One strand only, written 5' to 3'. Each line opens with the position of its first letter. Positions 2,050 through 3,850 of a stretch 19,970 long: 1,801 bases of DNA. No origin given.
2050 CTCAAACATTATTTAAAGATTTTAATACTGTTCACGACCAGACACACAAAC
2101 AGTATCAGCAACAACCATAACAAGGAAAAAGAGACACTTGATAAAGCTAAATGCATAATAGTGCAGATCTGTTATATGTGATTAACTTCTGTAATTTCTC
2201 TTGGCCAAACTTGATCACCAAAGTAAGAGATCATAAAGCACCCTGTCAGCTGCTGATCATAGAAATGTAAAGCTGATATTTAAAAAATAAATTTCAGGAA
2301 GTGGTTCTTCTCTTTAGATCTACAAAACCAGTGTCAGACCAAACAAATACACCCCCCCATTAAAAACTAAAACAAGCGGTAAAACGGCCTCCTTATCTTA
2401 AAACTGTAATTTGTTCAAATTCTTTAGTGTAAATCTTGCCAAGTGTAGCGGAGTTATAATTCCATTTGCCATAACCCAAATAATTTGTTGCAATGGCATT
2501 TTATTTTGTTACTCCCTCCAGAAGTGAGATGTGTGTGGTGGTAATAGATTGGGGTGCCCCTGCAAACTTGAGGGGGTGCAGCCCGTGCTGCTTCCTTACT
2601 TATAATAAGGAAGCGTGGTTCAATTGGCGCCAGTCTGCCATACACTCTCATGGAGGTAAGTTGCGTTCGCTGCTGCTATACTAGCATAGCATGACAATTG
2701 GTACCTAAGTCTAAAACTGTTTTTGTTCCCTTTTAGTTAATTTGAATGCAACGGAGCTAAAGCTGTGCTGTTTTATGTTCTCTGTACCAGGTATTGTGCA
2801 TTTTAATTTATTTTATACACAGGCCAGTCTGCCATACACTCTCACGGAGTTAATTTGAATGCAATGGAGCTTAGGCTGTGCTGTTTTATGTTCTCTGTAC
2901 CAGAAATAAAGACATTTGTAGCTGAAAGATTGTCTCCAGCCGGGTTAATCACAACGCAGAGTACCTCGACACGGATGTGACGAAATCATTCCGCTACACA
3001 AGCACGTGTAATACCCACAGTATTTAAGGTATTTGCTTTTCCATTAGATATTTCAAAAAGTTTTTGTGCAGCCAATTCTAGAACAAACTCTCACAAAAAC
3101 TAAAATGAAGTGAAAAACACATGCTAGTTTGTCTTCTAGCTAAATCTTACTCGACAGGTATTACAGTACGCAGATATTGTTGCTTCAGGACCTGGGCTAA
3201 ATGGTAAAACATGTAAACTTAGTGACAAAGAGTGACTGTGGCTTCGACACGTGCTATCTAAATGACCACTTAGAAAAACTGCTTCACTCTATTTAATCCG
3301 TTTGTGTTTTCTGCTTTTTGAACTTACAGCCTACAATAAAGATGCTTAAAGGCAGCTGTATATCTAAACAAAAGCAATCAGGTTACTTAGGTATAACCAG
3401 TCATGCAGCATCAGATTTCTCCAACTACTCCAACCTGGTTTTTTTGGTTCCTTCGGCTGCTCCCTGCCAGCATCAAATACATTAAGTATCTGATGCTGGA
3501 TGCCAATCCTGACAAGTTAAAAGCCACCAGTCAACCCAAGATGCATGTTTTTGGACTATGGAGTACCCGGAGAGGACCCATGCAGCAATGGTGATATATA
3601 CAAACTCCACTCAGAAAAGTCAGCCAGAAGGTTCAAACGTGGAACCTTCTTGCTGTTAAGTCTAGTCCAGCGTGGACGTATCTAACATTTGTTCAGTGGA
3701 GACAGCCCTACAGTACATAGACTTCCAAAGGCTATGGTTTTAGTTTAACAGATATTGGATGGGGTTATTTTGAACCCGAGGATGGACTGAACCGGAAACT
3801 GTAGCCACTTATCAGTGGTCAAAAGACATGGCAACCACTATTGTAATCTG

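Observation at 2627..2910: Tandem pair of exon-like units, one with and one without a perfect 81-bp intron-like segment, ending in AATAAA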

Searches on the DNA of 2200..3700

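Call 12: search_rna_families(source=window, start=2200, end=3700, threshold=evalue, max_evalue=10)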
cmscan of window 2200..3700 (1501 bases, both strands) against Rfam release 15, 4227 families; matches with E-value up to 10: 1.
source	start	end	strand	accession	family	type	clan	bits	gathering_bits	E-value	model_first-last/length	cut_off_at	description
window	2431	2502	-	RF04181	rteR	Gene; sRNA;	-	18.8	72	8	1-84/84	no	rteR sRNA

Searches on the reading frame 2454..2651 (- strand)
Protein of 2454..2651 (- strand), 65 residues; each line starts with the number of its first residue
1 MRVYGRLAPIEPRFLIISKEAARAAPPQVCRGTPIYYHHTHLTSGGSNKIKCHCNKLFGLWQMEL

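Call 17: find_encoding_contigs(protein=window:2454-2651:-, flank=5000)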
Protein window:2454-2651:- (65 aa): no gene with exactly this product is on record in the collection.

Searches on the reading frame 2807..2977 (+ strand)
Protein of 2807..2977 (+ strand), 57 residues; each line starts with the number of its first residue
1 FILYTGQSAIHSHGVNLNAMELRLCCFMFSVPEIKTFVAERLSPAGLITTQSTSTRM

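Call 47: search_protein_representatives(protein=window:2807-2977:+)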
Query: 57 residues. Proteins with E-value up to 0.001 (for the whole library): 3; up to 1e-10: 1; up to 1e-30: 0. The best 3 are listed.
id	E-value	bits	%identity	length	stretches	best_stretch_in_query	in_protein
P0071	4.0e-12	61.0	34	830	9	11-50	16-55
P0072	6.4e-10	54.1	42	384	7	13-34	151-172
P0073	4.8e-06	42.1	-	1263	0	-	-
